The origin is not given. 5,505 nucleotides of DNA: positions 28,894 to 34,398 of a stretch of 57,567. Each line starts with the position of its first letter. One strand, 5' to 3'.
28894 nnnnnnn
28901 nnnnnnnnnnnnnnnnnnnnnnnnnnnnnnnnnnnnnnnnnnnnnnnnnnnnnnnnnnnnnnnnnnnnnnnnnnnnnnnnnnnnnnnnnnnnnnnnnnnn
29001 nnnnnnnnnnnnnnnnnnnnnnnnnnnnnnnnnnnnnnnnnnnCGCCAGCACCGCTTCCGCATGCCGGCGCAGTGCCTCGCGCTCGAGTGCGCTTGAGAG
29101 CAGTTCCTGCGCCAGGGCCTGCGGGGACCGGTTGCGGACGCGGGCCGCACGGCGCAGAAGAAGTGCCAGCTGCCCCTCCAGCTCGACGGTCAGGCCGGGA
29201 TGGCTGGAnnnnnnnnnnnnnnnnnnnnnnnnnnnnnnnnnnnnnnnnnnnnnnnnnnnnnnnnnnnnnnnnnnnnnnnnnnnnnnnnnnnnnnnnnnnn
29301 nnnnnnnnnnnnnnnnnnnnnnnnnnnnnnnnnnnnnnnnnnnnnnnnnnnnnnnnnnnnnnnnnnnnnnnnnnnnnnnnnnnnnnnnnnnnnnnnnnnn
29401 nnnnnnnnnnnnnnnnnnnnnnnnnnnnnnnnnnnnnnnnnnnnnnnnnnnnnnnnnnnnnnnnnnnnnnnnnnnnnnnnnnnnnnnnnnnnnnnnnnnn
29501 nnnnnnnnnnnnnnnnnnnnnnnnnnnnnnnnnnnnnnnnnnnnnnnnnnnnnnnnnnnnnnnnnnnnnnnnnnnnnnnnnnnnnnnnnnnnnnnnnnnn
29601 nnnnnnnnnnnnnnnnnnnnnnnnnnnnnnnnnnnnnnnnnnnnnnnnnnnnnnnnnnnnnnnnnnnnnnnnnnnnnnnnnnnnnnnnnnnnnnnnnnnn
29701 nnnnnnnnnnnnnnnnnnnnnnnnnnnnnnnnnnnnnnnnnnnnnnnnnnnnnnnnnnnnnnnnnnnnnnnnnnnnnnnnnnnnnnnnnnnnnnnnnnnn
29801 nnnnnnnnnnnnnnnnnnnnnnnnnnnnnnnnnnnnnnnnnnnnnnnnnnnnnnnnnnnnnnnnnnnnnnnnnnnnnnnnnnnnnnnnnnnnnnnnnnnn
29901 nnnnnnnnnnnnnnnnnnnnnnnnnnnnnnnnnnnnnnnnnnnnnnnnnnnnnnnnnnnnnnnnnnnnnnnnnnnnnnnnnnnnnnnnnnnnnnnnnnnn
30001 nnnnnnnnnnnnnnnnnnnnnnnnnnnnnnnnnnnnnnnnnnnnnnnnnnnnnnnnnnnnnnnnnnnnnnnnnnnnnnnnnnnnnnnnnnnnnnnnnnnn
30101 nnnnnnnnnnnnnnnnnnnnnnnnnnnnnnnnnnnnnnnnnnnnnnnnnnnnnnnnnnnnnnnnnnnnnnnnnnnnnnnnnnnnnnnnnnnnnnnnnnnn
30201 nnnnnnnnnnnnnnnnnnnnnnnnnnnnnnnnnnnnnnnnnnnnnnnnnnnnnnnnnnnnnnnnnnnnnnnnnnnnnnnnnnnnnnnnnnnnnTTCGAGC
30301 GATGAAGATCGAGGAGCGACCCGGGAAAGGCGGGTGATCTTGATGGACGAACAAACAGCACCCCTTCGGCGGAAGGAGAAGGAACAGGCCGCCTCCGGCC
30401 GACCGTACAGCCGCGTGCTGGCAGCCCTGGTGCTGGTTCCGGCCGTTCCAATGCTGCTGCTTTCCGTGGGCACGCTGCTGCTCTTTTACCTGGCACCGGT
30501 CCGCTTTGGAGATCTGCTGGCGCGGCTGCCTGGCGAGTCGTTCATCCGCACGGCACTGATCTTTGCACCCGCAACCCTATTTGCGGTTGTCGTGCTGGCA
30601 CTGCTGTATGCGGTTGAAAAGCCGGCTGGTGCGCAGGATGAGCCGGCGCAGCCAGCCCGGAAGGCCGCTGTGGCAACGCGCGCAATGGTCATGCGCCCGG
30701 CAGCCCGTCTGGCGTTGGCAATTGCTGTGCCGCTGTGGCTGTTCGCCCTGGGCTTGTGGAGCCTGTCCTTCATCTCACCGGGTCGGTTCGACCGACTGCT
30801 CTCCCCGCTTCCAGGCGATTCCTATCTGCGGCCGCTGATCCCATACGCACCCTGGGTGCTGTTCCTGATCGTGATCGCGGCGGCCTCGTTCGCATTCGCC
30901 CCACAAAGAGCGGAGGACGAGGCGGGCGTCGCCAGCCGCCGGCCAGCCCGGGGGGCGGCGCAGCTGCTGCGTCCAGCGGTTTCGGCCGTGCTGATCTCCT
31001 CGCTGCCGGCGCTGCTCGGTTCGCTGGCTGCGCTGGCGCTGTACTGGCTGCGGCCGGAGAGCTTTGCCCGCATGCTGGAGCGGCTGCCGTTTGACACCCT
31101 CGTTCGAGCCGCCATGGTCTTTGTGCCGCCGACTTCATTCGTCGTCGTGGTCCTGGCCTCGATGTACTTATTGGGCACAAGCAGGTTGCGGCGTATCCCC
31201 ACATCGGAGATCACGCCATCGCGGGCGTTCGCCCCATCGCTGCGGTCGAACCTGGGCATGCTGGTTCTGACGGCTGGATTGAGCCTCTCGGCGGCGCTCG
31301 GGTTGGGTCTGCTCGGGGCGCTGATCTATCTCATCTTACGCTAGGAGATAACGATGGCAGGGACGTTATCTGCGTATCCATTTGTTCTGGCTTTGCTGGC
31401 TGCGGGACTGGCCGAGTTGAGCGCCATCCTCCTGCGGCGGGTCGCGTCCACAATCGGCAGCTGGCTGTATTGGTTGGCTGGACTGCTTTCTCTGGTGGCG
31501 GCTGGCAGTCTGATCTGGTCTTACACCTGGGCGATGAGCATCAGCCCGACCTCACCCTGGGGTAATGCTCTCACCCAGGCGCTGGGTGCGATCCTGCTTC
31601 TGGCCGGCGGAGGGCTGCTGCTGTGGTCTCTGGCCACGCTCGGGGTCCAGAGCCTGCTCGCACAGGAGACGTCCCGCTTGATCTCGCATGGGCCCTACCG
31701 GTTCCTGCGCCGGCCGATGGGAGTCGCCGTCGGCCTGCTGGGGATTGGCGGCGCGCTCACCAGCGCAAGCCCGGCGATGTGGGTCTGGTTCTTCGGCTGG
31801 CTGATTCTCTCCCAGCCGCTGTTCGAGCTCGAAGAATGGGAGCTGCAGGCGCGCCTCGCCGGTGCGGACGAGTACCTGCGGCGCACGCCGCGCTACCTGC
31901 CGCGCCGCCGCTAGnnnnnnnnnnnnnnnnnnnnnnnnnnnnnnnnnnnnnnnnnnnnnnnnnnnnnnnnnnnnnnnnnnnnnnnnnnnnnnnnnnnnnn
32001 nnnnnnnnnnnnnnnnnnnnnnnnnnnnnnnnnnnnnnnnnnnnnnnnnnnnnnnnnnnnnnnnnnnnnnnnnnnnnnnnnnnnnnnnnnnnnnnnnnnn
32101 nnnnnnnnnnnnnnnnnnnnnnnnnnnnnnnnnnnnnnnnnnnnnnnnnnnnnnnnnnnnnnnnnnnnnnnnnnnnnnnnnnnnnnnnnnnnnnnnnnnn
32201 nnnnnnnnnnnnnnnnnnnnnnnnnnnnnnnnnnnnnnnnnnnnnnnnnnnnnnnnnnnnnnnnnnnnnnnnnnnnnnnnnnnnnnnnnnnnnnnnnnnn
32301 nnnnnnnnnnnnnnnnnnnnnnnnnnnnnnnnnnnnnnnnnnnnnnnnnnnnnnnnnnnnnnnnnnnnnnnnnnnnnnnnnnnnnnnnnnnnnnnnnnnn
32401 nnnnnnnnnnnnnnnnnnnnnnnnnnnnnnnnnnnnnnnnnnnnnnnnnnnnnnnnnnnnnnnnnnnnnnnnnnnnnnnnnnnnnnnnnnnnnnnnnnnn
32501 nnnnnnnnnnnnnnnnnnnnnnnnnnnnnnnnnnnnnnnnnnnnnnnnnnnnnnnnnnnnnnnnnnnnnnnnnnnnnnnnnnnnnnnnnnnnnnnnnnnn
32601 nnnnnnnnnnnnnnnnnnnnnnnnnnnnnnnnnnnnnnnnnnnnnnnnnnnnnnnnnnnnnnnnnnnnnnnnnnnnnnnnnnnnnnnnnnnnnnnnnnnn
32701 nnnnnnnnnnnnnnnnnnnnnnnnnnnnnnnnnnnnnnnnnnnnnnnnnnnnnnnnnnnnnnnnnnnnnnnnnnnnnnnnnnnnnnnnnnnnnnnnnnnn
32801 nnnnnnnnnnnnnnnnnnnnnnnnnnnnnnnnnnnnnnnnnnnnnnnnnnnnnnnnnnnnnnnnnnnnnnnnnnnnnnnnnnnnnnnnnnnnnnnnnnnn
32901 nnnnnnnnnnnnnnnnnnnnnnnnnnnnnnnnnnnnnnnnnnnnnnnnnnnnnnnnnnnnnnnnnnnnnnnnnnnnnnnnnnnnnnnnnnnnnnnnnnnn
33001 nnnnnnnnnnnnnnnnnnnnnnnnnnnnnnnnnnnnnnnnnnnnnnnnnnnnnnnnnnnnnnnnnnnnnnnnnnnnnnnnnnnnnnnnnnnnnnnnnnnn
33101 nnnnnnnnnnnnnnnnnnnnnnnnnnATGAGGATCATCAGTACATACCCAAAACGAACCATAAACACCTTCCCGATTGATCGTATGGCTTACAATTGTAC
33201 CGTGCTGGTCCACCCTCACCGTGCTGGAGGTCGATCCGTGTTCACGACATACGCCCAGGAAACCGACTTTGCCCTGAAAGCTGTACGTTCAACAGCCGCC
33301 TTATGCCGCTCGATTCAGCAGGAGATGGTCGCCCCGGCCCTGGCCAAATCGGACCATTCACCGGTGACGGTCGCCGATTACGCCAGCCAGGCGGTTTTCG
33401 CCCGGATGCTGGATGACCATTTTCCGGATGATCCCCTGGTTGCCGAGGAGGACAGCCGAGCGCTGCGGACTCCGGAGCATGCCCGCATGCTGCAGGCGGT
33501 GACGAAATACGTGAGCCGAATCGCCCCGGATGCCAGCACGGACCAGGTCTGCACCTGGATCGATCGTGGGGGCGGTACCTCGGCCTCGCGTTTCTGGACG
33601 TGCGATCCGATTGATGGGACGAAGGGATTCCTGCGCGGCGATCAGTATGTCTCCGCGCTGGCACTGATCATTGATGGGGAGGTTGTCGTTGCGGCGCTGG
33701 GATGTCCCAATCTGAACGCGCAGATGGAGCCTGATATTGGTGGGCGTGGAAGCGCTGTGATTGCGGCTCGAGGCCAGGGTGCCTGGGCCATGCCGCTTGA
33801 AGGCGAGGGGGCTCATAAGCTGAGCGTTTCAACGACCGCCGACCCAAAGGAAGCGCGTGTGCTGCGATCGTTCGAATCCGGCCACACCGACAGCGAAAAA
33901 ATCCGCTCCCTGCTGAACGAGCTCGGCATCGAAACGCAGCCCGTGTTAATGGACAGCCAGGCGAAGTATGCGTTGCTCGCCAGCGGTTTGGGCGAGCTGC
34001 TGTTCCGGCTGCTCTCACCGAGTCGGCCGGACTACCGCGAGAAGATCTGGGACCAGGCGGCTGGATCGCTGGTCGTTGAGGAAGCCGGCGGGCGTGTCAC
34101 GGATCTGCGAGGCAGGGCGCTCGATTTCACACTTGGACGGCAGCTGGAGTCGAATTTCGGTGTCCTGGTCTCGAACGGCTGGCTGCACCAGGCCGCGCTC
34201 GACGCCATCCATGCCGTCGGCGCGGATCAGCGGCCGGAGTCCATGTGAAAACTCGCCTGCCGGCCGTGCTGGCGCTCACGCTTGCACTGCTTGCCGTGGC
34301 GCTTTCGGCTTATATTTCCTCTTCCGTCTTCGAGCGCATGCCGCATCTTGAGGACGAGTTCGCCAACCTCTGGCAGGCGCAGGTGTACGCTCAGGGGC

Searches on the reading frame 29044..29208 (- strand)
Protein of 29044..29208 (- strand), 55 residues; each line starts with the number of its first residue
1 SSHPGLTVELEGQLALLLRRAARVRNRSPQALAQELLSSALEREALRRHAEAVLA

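Call 67: search_solved_structures(query=A2, max_evalue=10, show_alignments=2)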
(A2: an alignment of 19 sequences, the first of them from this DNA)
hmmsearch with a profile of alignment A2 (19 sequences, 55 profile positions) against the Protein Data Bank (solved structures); distinct sequences matched with E-value up to 10: 9.
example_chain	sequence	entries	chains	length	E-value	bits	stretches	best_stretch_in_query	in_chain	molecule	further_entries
7bqq_A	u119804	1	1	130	0.016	18.4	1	12-36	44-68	Gogy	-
5tzf_J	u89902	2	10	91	0.073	16.3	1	17-51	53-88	DNA-binding protein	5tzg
5khd_R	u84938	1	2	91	0.074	16.3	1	17-51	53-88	DNA-binding protein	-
4oay_A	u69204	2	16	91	0.089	16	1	17-51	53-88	DNA-binding protein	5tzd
1v4g_A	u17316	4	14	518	0.09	16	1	38-55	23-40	Glutamate--cysteine ligase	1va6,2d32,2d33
2mc4_A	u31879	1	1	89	0.099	15.9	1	17-50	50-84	DNA binding protein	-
4oaz_R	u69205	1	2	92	0.11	15.8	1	17-50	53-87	Putative DNA-binding protein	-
2jxg_A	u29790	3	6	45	0.16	15.2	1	5-33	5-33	Proline dehydrogenase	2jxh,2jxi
9hvb_A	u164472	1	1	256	0.33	14.2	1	6-26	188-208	Kemp eliminase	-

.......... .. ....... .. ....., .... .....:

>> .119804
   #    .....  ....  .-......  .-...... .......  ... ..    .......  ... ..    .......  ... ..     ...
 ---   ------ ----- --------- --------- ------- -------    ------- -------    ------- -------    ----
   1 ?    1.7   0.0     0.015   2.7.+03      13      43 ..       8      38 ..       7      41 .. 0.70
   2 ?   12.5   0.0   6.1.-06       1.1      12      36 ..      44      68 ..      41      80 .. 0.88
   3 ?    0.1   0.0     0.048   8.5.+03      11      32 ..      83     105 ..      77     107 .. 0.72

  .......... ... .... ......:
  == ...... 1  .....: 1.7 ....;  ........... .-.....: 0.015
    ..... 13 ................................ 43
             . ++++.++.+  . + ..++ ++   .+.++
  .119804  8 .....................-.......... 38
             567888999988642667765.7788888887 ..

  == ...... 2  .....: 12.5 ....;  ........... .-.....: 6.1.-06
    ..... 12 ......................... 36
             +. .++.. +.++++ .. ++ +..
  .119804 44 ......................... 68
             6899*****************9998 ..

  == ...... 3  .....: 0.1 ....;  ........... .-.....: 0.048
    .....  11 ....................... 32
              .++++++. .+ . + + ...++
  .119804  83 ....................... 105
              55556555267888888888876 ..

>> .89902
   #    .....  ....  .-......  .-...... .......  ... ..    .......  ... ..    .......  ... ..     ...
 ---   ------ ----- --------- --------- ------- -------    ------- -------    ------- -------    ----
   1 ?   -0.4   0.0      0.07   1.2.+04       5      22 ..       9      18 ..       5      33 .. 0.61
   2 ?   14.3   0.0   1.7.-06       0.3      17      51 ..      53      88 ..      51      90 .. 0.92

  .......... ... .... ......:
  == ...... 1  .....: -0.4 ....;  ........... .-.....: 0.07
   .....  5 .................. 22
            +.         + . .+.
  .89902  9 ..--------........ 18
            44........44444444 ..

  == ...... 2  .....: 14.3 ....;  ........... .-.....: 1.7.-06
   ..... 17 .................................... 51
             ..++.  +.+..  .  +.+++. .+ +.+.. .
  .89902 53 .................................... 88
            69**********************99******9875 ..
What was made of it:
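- On Ribbon-helix-helix (CopG/Arc/MetJ/PutA) DNA-binding fold, for the N-terminal half: The PDB profile search gives PutA 2jxg at E=0.16 (call 67).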

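Call 68: search_protein_families(library=pfam, proteins=[window:29044-29208:-], max_evalue=10)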
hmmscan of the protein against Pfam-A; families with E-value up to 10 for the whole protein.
seq(55 aa): 0 families
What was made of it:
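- On Ribbon-helix-helix (CopG/Arc/MetJ/PutA) DNA-binding fold, for the N-terminal half: There is no Pfam hit (call 68).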

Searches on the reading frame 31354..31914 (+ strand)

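Call 79: search_protein_families(library=pfam, proteins=[window:31354-31914:+], max_evalue=0.001)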
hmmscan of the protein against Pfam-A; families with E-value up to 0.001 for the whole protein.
window:31354-31914:+ (186 aa): 1 family
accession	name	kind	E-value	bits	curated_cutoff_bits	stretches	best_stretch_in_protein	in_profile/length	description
PF04191.18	PEMT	-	6.3e-09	36.7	25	1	74-161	2-95/105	Phospholipid methyltransferase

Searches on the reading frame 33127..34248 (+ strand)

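Call 59: search_protein_families(library=pfam, proteins=[window:33127-34248:+], max_evalue=0.0001)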
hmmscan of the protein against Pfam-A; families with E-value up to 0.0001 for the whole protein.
window:33127-34248:+ (373 aa): 1 family
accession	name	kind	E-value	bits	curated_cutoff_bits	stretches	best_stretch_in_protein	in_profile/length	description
PF00459.30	Inositol_P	-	5.4e-36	124.9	27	1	50-356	12-260/271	Inositol monophosphatase family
